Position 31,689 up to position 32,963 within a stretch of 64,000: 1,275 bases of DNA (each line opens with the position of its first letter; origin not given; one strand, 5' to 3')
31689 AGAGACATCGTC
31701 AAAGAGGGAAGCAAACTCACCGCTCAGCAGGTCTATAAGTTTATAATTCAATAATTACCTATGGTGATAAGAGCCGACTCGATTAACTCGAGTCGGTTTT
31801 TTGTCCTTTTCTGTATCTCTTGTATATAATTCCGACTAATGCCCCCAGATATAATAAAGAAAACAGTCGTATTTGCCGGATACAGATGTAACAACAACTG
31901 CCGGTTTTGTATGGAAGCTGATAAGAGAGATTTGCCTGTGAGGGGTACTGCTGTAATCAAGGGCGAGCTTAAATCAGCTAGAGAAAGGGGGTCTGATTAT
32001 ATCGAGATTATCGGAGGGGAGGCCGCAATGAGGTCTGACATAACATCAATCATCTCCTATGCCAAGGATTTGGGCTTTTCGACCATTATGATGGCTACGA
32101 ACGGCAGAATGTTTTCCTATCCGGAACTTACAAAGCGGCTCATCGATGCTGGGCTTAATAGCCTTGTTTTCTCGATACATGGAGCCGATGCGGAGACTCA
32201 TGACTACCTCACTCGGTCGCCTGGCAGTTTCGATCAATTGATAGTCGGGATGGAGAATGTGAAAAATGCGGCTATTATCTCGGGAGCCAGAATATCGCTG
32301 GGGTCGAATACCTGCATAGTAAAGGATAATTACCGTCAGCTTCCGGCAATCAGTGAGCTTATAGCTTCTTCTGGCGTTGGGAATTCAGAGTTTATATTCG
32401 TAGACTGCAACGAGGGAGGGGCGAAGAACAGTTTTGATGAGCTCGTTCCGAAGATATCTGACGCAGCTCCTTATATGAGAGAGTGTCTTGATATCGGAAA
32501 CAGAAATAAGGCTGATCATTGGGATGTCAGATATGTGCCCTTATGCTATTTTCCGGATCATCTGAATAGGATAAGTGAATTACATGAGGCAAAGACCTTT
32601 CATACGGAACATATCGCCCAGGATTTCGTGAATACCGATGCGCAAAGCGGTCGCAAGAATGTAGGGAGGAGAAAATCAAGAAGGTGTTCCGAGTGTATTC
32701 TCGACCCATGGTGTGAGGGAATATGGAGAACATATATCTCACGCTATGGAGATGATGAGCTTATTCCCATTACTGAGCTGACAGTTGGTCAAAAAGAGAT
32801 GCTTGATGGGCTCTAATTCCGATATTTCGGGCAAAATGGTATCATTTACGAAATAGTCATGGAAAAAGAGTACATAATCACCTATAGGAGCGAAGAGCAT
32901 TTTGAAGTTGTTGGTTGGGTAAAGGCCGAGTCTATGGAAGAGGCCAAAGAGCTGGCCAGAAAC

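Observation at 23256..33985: Tandem array of nine paralogous ~300-aa radical SAM enzymes (CNNxC.FC / C-terminal CxxCx5C..G.W) of unassigned family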

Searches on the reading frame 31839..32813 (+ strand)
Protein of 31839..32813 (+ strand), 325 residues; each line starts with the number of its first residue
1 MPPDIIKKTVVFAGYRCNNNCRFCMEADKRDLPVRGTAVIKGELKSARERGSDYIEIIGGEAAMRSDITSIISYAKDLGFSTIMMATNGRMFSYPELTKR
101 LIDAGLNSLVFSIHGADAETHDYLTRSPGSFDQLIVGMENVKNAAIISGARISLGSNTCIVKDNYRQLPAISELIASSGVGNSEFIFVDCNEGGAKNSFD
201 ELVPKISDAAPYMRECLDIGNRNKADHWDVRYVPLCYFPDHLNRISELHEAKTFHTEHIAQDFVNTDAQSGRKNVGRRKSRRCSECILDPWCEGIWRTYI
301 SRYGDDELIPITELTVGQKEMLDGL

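Call 4: search_protein_families(library=ncbifam, proteins=[window:31839-32813:+], max_evalue=0.01)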
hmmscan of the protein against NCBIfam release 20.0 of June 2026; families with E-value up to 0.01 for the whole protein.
window:31839-32813:+ (325 aa): 43 families (the best 25 are shown)
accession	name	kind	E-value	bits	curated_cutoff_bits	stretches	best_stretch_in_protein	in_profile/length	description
NF038332.1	rSAM_rare_HxsC4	exception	2.7e-44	151.7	500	1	11-311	18-335/335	radical SAM protein HxsC4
TIGR04545.1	rSAM_ahbD_hemeb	equivalog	9.3e-22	77.9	500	1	16-203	9-189/339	heme b synthase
TIGR03977.1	rSAM_pair_HxsC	equivalog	2.2e-21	76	267.9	1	10-246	28-261/292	His-Xaa-Ser system radical SAM maturase HxsC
TIGR04466.1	rSAM_BlsE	equivalog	2.4e-21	76.5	400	1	17-185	13-172/327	cytosylglucuronate decarboxylase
TIGR02668.1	moaA_archaeal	equivalog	7.3e-18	64.6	325.25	1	15-177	18-175/303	GTP 3',8-cyclase MoaA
TIGR04051.1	rSAM_NirJ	equivalog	1.1e-16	60.8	515.45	1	16-182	11-170/354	heme d1 biosynthesis radical SAM protein NirJ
TIGR04133.1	rSAM_w_lipo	hypoth_equivalog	9e-16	57.7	425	1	15-183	32-197/350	TIGR04133 family radical SAM/SPASM protein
TIGR04053.2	TIGR04053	equivalog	1.7e-15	57.2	395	1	49-187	54-185/366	TIGR04053 family radical SAM/SPASM domain-containing protein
TIGR04347.1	pseudo_SAM_Halo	equivalog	4.2e-15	55.9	525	1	13-201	44-223/390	TIGR04347 family pseudo-SAM/SPASM protein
NF045646.2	rSAM_Se_TrsS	equivalog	9.4e-15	54.1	490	1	15-125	94-207/441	radical SAM (seleno)protein TrsS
NF001199.0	PRK00164.2-1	equivalog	1.1e-14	54.3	231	1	15-145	20-149/308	GTP 3',8-cyclase MoaA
TIGR04055.1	rSAM_NirJ2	equivalog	2.9e-14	53.3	500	1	16-197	9-182/326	putative heme d1 biosynthesis radical SAM protein NirJ2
TIGR04251.1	SCM_rSAM_ScmF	equivalog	2e-13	50.5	400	1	16-191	13-185/353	SynChlorMet cassette radical SAM/SPASM protein ScmF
NF045702.1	rSAM_GDGT_ether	equivalog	3e-13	49.2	450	1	15-132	94-214/486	tetraether lipid synthase Tes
TIGR02666.1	moaA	equivalog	4.7e-13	48.8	284.05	1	16-147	19-156/336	GTP 3',8-cyclase MoaA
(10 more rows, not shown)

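Call 5: search_protein_families(library=pfam, proteins=[window:31839-32813:+], max_evalue=0.01)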
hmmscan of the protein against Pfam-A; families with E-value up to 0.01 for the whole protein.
window:31839-32813:+ (325 aa): 1 family
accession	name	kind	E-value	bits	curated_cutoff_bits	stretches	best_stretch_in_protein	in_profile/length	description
PF04055.27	Radical_SAM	-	5.8e-18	66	29.5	1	14-147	4-142/166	Radical SAM superfamily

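Call 17: find_homologous_proteins(query=window:31839-32813:+)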
Query window:31839-32813:+ (325 aa): 762 proteins with E <= 0.001 among 2108 candidates; the best 120 are listed.
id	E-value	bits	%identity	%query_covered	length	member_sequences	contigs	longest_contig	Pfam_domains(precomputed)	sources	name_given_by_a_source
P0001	1.5e-220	749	100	100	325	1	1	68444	PF04055.28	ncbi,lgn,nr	ncbi:MAG: radical SAM protein [Candidatus Colwellbacteria bacterium]|nr:radical SAM protein [Candida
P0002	5.9e-156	537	77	92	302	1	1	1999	PF04055.28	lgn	-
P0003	6.0e-144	497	65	98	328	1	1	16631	PF04055.28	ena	-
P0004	4.5e-141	488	67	96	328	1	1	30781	PF04055.28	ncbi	-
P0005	1.6e-132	460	64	94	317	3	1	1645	PF04055.28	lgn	-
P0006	3.8e-131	455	64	97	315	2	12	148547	PF04055.28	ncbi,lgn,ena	-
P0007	8.7e-130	451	61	96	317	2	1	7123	PF04055.28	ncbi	-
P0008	1.9e-129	450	62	94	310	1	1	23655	PF04055.28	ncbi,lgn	-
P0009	2.4e-128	446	64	94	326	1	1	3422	PF04055.28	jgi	-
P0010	3.1e-128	446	63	96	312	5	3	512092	PF04055.28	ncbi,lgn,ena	-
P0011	1.3e-127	444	61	95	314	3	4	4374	PF04055.28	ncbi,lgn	-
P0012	3.1e-125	436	58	97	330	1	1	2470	PF04055.28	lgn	-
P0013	1.0e-124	434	58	98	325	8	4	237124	PF04055.28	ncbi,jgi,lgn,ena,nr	ncbi:MAG TPA: radical SAM protein [Candidatus Colwellbacteria bacterium]|jgi:cyclic pyranopterin pho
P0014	1.7e-124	433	60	98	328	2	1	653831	PF04055.28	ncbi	ncbi:MAG: radical SAM protein [Candidatus Nealsonbacteria bacterium]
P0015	3.2e-124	433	60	98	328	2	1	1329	PF04055.28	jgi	-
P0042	2.5e-117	410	58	94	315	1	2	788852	PF04055.28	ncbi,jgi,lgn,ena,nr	ncbi:MAG: radical SAM protein [Candidatus Portnoybacteria bacterium]|nr:radical SAM protein [Candida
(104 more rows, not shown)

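Call 18: find_encoding_contigs(protein=P0014, flank=10000, max_places=2)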
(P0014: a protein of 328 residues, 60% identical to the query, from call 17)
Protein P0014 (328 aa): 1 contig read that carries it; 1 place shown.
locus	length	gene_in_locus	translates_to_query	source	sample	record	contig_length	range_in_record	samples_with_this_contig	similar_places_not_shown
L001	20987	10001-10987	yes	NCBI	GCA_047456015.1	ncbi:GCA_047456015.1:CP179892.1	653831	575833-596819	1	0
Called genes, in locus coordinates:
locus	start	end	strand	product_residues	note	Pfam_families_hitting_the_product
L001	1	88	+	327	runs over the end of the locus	PF04055:Radical_SAM, PF13353:Fer4_12 (weak)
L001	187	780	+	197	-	-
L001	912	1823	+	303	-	PF04055:Radical_SAM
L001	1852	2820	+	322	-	PF04055:Radical_SAM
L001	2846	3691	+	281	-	PF04055:Radical_SAM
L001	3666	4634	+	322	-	-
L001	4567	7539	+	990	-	PF04055:Radical_SAM, PF13353:Fer4_12 (weak), PF04055:Radical_SAM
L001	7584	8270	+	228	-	PF00535:Glycos_transf_2, PF10111:Glyco_tranf_2_2, PF13641:Glyco_tranf_2_3 (faint)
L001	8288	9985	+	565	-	PF13231:PMT_2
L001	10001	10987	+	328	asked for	PF04055:Radical_SAM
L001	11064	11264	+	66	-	-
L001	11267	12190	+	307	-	PF04055:Radical_SAM, PF13353:Fer4_12 (weak)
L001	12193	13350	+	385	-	PF01478:Peptidase_A24 (weak)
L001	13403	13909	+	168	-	-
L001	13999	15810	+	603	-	PF27237:AF_1625_C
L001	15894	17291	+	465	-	PF13287:Fn3_assoc, PF13290:CHB_HEX_C_1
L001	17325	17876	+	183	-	-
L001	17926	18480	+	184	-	-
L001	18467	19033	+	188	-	PF07963:N_methyl (weak)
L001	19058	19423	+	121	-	-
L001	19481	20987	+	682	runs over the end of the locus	PF22745:Nlig-Ia, PF01653:DNA_ligase_aden, PF03120:OB_DNA_ligase, PF03119:DNA_ligase_ZBD, PF14520:HHH_5 (faint), PF12826:HHH_2, PF00533:BRCT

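Call 19: find_encoding_contigs(protein=P0042, flank=10000, max_places=2)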
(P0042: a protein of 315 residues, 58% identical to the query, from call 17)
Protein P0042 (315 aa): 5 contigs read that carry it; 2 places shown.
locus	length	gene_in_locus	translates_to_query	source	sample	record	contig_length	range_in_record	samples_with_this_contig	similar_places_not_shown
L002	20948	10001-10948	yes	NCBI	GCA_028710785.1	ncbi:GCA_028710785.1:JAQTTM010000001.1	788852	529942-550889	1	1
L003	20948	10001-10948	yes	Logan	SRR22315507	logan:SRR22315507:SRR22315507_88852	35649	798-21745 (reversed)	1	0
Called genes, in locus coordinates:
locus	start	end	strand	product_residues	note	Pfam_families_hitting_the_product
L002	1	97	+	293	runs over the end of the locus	PF00535:Glycos_transf_2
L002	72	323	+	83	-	-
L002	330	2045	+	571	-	PF02543:Carbam_trans_N, PF16861:Carbam_trans_C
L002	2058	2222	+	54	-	PF19451:DUF5989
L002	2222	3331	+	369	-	PF00657:Lipase_GDSL (faint), PF13472:Lipase_GDSL_2 (weak)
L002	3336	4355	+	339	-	PF04055:Radical_SAM, PF13186:SPASM (weak)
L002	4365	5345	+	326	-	PF04055:Radical_SAM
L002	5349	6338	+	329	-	PF04055:Radical_SAM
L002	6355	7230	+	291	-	PF04055:Radical_SAM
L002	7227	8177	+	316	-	PF04055:Radical_SAM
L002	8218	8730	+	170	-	PF25788:Ig_Rha78A_N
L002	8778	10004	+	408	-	-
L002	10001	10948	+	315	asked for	PF04055:Radical_SAM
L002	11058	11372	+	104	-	-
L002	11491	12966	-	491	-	-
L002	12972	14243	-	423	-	PF00501:AMP-binding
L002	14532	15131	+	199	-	PF01209:Ubie_methyltran, PF02353:CMAS, PF03848:TehB (weak), PF13489:Methyltransf_23, PF13847:Methyltransf_31, PF08241:Methyltransf_11, PF08242:Methyltransf_12, PF13649:Methyltransf_25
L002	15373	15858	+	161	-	PF02663:FmdE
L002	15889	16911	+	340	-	-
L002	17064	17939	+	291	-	-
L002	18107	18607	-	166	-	PF07331:TctB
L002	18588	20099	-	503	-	PF01970:TctA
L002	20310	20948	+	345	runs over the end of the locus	PF09084:NMT1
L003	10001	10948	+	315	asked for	PF04055:Radical_SAM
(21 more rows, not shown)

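Call 20: find_encoding_contigs(protein=P0001, flank=10000, max_places=1)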
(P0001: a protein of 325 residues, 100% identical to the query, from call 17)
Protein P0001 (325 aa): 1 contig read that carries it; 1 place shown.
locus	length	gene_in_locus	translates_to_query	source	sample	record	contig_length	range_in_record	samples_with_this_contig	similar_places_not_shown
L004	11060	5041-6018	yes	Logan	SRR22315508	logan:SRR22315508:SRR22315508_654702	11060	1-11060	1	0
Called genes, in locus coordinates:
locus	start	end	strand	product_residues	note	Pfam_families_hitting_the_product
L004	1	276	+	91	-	?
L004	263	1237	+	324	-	PF04055:Radical_SAM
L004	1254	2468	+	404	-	PF04055:Radical_SAM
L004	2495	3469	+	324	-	-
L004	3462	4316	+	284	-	PF04055:Radical_SAM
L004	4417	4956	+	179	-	-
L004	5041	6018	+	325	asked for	PF04055:Radical_SAM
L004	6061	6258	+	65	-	-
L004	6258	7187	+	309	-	PF04055:Radical_SAM, PF13353:Fer4_12 (weak)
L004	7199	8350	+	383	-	PF01478:Peptidase_A24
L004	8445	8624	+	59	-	PF13370:Fer4_13 (weak), PF13459:Fer4_15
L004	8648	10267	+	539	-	PF01558:POR, PF01855:POR_N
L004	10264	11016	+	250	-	PF02775:TPP_enzyme_C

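Call 25: find_related_loci(query=window:31839-32813:+, collection=genome_contigs, flank=10000)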
Query window:31839-32813:+ (325 aa) in genome_contigs; peptide patterns used: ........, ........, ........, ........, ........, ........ (x = any residue, [..] = any of these).
65 stretches matched a pattern; 29 encode a relative of the query (tblastn E <= 1e-3); 28 distinct loci.
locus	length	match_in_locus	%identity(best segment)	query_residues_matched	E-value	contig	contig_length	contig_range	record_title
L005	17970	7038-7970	67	5-315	8e-146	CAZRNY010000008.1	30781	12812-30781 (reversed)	MAG TPA_asm: uncultured Candidatus Saccharibacteria bacterium isolate binchicken_co220_50 genome assembly, contig: NODE_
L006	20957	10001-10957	59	6-324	2e-133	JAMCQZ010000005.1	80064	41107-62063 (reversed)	MAG: Patescibacteria group bacterium isolate FK_Sedi_A_Bin.300 NODE_479_length_80064_cov_7.08884, whole genome shotgun s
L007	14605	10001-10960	58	4-323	7e-132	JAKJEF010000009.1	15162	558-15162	MAG: Patescibacteria group bacterium isolate UR.bin13 NODE_9_length_15162_cov_3.344581, whole genome shotgun sequence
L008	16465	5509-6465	58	4-322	1e-131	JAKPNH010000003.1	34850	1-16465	MAG: bacterium isolate JPAS_metabat.84 k141_786543, whole genome shotgun sequence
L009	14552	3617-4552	59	1-311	4e-127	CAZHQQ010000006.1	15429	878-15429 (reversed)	MAG TPA_asm: uncultured Candidatus Saccharibacteria bacterium isolate binchicken_co181_160 genome assembly, contig: NODE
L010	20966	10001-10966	56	1-322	4e-125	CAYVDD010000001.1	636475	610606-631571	MAG TPA_asm: uncultured Candidatus Saccharibacteria bacterium isolate SRP323688_co1_61 genome assembly, contig: NODE_7_l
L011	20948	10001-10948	58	7-322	5e-124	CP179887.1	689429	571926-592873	MAG: Candidatus Nealsonbacteria bacterium isolate CK12Hparc1 chromosome, complete genome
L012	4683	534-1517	55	1-325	7e-125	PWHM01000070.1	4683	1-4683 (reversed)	MAG: Candidatus Nealsonbacteria bacterium isolate T1Sed10_127 T1-Sed10-C24692, whole genome shotgun sequence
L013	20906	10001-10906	58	6-311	3e-123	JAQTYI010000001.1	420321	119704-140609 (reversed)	MAG: Candidatus Portnoybacteria bacterium isolate STC_33 NODE_23_length_420321_cov_6.434135_Sandtown_C, whole genome sho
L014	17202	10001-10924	59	6-313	2e-123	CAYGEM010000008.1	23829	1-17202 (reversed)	MAG TPA_asm: uncultured Candidatus Saccharibacteria bacterium isolate ERP113451_co2_195 genome assembly, contig: NODE_12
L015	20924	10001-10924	59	1-308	2e-123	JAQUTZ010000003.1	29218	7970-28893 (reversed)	MAG: Candidatus Paceibacterota bacterium isolate STD2_131 NODE_5594_length_29218_cov_28.404730_Sandtown_D2, whole genome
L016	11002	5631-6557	58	6-313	7e-123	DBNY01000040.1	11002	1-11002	MAG TPA_asm: Bacillales bacterium UBA660 UBA660_contig_21632, whole genome shotgun sequence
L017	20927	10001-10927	57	6-313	3e-122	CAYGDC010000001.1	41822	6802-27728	MAG TPA_asm: uncultured Candidatus Saccharibacteria bacterium isolate ERP113451_co2_197 genome assembly, contig: NODE_43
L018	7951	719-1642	59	1-308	3e-122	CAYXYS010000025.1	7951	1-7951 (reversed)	MAG TPA_asm: uncultured Candidatus Saccharibacteria bacterium isolate binchicken_co19_586 genome assembly, contig: NODE_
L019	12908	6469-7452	54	1-325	2e-121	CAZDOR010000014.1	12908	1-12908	MAG TPA_asm: uncultured Candidatus Saccharibacteria bacterium isolate binchicken_co32_343 genome assembly, contig: NODE_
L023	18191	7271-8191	54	3-313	6e-114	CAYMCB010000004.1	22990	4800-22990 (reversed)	MAG TPA_asm: uncultured Candidatus Saccharibacteria bacterium isolate binchicken_co265_335 genome assembly, contig: NODE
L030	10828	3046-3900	42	6-299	5e-73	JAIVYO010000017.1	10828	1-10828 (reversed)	MAG: Campylobacterales bacterium isolate SFP3_RS_05_6 NODE_2433_length_10879_cov_2.101935, whole genome shotgun sequence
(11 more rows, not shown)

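Call 41: predict_structure(alignment_id=A2)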
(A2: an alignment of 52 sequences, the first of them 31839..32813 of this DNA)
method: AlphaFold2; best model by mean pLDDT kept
length: 325 residues; sequences in the alignment: 52
mean_pLDDT: 95.3   pTM: 0.92
mean pLDDT of the five models: 95.3, 95.1, 95.0, 95.0, 95.0
residues with pLDDT >= 90: 295; 70-90: 27; 50-70: 1; < 50: 2
segments of 3 or more residues with pLDDT < 50: none
pLDDT, mean of each block of 10 residues (from residue 1): 80 95 95 93 97 96 97 98 98 98 98 98 98 99 97 98 99 97 97 97 98 98 96 96 95 92 88 86 94 95 94 97 90
secondary structure, 60 per line:
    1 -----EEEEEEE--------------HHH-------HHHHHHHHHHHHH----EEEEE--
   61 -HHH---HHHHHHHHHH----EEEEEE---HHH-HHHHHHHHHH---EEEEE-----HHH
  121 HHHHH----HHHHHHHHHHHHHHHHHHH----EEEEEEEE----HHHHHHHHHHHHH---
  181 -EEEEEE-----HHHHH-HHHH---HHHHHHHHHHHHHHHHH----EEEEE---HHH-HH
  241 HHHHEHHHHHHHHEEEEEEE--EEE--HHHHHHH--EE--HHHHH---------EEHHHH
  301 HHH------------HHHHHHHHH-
elements in order: E6-12 H37-49 E54-58 H68-77 E82-87 H95-104 E108-112 H118-125 H130-148 E153-160 H165-177 E182-187 H193-197 H199-202 H206-222 E227-231 H239-244 H246-253 E254-260 E263-265 H268-274 H281-285 H297-303 H316-324

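Call 46: fold_search(model_id=the predicted structure, library=pdb)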
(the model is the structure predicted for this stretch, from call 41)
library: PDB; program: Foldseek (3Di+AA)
matches with E <= 10: 1880; with E <= 0.001: 220
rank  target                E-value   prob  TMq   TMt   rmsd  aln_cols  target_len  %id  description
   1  7vob                  3.1e-12  1.00  0.60  0.59  11.1       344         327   19  The crystal structure of a Radical SAM Enzyme BlsE involved in the Biosynthesis of Blasticidin S (released 2022-05-04)
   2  7tol                  1.0e-11  1.00  0.56  0.38   3.2       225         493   22  X-ray crystal structure of glycerol dibiphytanyl glycerol tetraether - macrocyclic archaeol synthase (GDGT-MAS) from Met (released 2022-08-31)
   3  7tom                  1.7e-11  1.00  0.55  0.37   3.5       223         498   21  X-ray crystal structure of glycerol dibiphytanyl glycerol tetraether - macrocyclic archaeol synthase (GDGT-MAS) from Met (released 2022-08-31)
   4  5v1t_A                3.8e-11  1.00  0.65  0.50   6.0       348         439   15  Crystal structure of Streptococcus suis SuiB bound to precursor peptide SuiA (released 2017-08-30)
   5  6efn                  5.1e-11  1.00  0.61  0.53   4.5       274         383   17  Structure of a RiPP maturase, SkfB (released 2018-10-24)
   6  5v1q_B                6.8e-11  1.00  0.65  0.50   6.3       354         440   16  Crystal structure of Streptococcus suis SuiB (released 2017-08-30)
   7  5v1s_A                9.0e-11  1.00  0.65  0.51   6.1       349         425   15  Crystal structure of Streptococcus suis SuiB bound to S-adenosylmethionine (released 2017-08-30)
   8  6q2q_A                9.5e-11  1.00  0.57  0.63   5.2       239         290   14  Crystal structure of mouse viperin bound to uridine triphosphate and S-adenosylhomocysteine (released 2020-01-22)
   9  5vsl_A                1.9e-10  1.00  0.56  0.68   2.9       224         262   14  Crystal structure of viperin with bound [4Fe-4S] cluster and S-adenosylhomocysteine (SAH) (released 2017-06-14)
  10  6q2p_B                1.9e-10  1.00  0.57  0.63   2.9       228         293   14  Crystal structure of mouse viperin bound to cytidine triphosphate and S-adenosylhomocysteine (released 2020-01-22)
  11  5vsm_A                2.6e-10  1.00  0.56  0.69   5.3       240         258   14  Crystal structure of viperin with bound [4Fe-4S] cluster, 5'-deoxyadenosine, and L-methionine (released 2017-06-14)
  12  9dgw_A                3.3e-10  1.00  0.58  0.67   3.7       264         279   15  X-ray crystal structure of the Viperin-like enzyme from T. virens with bound CTP and SAM (released 2025-02-12)
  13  9dfw_C                3.5e-10  1.00  0.59  0.67   3.5       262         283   14  X-ray crystal structure of an engineered Viperin-like enzyme from T. virens with bound CTP and SAM (released 2025-02-12)
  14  6q2p_A                3.7e-10  1.00  0.57  0.63   2.9       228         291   14  Crystal structure of mouse viperin bound to cytidine triphosphate and S-adenosylhomocysteine (released 2020-01-22)
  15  9dfu                  3.9e-10  1.00  0.56  0.65   2.9       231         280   16  X-ray crystal structure of the second Viperin-like enzyme from T. virens variant F40H with bound CTP and SAM (released 2025-02-19)
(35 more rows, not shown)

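Call 48: search_protein_families(library=padloc, proteins=[window:31839-32813:+], max_evalue=0.001)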
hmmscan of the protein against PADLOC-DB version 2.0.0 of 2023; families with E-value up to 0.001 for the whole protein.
window:31839-32813:+ (325 aa): 2 families
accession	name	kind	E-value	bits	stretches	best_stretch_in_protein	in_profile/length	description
PDLC02903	pVip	-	2.7e-13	48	1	16-167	9-152/257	Viperins not associated with kinases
PDLC02904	pVip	-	2.2e-10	38.5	1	16-176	12-163/262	Viperins associated with kinases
